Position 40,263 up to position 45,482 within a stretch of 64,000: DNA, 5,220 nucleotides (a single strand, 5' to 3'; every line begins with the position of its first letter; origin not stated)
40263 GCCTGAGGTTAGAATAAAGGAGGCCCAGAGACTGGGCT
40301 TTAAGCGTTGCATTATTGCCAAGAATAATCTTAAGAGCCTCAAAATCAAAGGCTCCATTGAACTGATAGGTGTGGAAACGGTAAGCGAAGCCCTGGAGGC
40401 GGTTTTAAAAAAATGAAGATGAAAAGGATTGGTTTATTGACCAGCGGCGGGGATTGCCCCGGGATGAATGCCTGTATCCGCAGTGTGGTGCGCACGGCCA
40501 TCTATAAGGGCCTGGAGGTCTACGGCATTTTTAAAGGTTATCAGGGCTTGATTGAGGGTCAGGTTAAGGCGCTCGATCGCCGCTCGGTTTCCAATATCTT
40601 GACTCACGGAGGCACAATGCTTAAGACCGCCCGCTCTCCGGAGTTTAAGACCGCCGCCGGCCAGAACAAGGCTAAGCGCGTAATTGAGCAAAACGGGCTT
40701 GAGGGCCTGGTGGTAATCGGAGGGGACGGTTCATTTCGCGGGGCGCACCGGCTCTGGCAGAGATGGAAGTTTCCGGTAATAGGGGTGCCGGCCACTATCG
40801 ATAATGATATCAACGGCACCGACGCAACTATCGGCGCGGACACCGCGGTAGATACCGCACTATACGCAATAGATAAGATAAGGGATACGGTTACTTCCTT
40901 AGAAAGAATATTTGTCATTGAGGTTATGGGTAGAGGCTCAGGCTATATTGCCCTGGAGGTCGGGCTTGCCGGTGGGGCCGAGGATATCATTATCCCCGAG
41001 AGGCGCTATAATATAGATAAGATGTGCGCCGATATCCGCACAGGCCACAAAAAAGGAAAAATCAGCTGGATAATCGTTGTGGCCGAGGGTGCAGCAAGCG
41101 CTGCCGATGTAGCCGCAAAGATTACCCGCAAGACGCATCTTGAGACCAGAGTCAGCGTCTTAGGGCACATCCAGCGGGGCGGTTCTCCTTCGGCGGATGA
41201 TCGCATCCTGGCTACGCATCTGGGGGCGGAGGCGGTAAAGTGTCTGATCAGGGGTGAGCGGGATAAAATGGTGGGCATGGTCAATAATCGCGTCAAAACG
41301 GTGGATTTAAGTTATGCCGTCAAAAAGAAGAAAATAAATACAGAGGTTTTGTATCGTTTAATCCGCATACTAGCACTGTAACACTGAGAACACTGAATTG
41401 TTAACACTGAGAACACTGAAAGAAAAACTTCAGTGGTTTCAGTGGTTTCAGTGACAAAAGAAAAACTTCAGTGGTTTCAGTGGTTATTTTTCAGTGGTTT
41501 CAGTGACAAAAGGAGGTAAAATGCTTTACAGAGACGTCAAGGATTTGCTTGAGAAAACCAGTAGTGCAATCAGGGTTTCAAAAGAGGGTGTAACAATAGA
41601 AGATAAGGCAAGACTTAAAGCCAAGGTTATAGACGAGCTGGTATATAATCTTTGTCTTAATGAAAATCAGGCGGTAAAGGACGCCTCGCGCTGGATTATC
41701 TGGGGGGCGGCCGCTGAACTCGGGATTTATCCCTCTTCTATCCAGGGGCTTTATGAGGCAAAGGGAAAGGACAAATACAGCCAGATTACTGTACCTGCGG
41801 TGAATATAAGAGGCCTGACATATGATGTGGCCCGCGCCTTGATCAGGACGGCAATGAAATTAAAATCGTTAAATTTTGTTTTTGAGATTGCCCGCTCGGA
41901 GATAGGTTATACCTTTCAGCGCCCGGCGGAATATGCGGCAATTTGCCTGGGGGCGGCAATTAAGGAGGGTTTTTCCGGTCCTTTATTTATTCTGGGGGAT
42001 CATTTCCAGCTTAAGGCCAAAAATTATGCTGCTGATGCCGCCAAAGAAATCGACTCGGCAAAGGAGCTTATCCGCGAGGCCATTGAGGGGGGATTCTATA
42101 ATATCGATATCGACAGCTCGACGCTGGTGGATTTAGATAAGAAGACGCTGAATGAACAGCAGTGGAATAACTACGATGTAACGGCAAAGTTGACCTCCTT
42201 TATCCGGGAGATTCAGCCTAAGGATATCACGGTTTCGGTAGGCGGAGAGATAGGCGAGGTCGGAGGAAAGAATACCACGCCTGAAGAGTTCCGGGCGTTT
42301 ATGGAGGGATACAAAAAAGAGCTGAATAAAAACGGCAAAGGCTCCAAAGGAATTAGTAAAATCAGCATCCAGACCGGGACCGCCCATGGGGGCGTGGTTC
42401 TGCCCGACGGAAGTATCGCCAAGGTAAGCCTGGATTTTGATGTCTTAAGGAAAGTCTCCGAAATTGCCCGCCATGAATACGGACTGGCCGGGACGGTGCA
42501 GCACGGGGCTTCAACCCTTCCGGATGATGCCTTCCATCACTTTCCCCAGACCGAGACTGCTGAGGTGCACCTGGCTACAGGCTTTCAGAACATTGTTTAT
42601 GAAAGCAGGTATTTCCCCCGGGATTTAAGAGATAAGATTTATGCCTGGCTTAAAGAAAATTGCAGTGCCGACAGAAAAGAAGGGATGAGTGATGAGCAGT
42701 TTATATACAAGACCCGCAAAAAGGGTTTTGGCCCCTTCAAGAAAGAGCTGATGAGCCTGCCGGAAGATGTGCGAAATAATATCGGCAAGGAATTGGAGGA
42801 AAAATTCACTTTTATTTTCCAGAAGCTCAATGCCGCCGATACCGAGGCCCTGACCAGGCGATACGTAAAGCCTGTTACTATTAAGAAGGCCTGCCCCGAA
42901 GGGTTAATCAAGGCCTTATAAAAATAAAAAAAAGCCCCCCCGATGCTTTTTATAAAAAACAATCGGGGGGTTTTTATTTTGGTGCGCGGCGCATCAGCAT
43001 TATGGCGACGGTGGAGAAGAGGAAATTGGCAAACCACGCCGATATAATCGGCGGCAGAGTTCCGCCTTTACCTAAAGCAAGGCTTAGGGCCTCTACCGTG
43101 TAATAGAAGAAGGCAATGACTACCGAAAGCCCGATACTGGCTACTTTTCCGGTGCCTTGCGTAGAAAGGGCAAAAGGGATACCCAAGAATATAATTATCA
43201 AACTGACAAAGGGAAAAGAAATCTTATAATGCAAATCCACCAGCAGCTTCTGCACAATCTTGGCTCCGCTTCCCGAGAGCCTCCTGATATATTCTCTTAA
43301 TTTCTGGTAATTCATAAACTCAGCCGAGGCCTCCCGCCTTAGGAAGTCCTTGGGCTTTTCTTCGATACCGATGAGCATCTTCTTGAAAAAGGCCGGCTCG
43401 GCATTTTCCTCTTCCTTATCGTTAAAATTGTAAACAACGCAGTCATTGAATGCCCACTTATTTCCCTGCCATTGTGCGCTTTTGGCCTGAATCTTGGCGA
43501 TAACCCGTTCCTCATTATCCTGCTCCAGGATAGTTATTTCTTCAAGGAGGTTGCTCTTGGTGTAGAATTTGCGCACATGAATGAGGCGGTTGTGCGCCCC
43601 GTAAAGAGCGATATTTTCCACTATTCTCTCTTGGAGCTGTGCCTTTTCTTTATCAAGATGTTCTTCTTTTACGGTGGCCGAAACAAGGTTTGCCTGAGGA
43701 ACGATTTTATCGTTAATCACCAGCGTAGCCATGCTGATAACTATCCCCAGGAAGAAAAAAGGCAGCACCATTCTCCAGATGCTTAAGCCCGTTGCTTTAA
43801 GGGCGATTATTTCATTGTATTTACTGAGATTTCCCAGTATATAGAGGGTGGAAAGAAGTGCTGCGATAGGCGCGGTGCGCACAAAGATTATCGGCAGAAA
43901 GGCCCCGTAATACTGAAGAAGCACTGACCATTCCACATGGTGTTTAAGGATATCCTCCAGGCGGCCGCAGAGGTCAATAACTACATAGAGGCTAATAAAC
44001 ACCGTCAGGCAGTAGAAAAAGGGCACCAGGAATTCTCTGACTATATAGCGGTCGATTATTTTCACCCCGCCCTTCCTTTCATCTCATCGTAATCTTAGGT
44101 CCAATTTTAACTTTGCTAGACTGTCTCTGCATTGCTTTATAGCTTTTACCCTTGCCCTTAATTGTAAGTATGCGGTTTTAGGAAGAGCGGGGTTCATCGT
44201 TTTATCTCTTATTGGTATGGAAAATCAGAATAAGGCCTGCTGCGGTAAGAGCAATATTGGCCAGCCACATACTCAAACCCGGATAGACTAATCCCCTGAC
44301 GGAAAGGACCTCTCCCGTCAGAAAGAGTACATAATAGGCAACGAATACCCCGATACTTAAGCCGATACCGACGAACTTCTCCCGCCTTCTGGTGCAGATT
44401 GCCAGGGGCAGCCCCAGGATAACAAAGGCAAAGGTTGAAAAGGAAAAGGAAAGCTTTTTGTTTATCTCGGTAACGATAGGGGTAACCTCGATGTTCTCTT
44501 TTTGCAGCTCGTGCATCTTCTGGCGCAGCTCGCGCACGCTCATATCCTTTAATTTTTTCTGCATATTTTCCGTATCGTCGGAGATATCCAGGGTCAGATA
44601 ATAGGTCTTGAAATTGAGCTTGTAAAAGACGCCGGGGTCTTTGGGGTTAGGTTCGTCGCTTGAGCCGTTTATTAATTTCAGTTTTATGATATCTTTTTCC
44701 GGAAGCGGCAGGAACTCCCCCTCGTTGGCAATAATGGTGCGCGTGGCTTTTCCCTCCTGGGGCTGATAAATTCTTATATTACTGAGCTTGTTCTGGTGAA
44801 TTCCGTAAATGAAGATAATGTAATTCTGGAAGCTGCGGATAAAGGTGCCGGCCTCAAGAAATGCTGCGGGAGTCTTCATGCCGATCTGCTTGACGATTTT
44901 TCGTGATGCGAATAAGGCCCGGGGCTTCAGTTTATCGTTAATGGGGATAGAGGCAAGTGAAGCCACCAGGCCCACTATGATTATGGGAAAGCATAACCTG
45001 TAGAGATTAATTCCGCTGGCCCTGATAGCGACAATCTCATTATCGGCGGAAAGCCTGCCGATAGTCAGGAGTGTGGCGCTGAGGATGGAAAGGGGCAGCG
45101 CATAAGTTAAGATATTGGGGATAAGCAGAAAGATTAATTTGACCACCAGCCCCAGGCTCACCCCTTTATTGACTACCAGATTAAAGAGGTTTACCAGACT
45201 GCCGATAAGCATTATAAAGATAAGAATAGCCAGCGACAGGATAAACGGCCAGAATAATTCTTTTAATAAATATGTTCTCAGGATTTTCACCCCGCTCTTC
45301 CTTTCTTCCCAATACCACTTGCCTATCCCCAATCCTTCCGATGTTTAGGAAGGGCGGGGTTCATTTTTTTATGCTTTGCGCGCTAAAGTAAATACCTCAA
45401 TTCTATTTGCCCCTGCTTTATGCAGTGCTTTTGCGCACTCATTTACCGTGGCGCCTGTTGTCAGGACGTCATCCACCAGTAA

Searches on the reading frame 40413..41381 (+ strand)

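Call 95: search_protein_families(library=pfam, proteins=[window:40413-41381:+], max_evalue=0.00001)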
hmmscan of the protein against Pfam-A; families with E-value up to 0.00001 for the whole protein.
window:40413-41381:+ (322 aa): 1 family
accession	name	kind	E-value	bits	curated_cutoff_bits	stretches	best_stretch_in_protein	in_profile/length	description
PF00365.25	PFK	-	4.5e-111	371.1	30.9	1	5-278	1-277/277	Phosphofructokinase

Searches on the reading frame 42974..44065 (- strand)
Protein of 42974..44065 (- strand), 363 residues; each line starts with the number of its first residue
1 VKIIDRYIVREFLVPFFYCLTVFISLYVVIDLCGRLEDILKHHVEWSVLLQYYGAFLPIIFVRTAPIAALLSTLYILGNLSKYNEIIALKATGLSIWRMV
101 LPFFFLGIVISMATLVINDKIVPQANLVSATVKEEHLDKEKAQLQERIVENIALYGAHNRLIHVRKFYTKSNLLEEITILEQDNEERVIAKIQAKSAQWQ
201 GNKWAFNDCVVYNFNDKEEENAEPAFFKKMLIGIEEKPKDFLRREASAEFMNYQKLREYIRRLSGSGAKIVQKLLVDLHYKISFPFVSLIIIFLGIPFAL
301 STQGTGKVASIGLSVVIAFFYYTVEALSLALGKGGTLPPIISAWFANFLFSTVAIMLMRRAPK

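Call 95: search_protein_families(library=pfam, proteins=[window:42974-44065:-], max_evalue=0.00001)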
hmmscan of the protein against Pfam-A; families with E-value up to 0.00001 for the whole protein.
window:42974-44065:- (363 aa): 1 family
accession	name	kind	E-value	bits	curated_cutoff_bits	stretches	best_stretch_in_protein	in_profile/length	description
PF03739.19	LptF_LptG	-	2.7e-86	290.2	27.9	1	6-360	1-353/353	Lipopolysaccharide export system permease LptF/LptG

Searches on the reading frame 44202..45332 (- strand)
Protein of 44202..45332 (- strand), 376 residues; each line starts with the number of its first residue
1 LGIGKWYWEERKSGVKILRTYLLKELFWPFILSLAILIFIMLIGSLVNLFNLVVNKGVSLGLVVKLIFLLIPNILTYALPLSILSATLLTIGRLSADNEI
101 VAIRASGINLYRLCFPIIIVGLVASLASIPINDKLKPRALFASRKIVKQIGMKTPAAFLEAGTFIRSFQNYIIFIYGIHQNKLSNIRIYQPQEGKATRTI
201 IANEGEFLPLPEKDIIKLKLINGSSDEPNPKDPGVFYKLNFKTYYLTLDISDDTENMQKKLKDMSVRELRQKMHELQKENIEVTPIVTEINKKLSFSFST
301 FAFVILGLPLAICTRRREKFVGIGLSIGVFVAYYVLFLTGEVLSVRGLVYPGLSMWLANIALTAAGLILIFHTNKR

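Call 95: search_protein_families(library=pfam, proteins=[window:44202-45332:-], max_evalue=0.00001)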
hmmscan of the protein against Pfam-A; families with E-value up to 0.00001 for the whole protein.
window:44202-45332:- (376 aa): 1 family
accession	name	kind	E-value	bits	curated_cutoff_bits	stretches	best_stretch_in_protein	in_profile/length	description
PF03739.19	LptF_LptG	-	1.7e-79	267.8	27.9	1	21-370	2-351/353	Lipopolysaccharide export system permease LptF/LptG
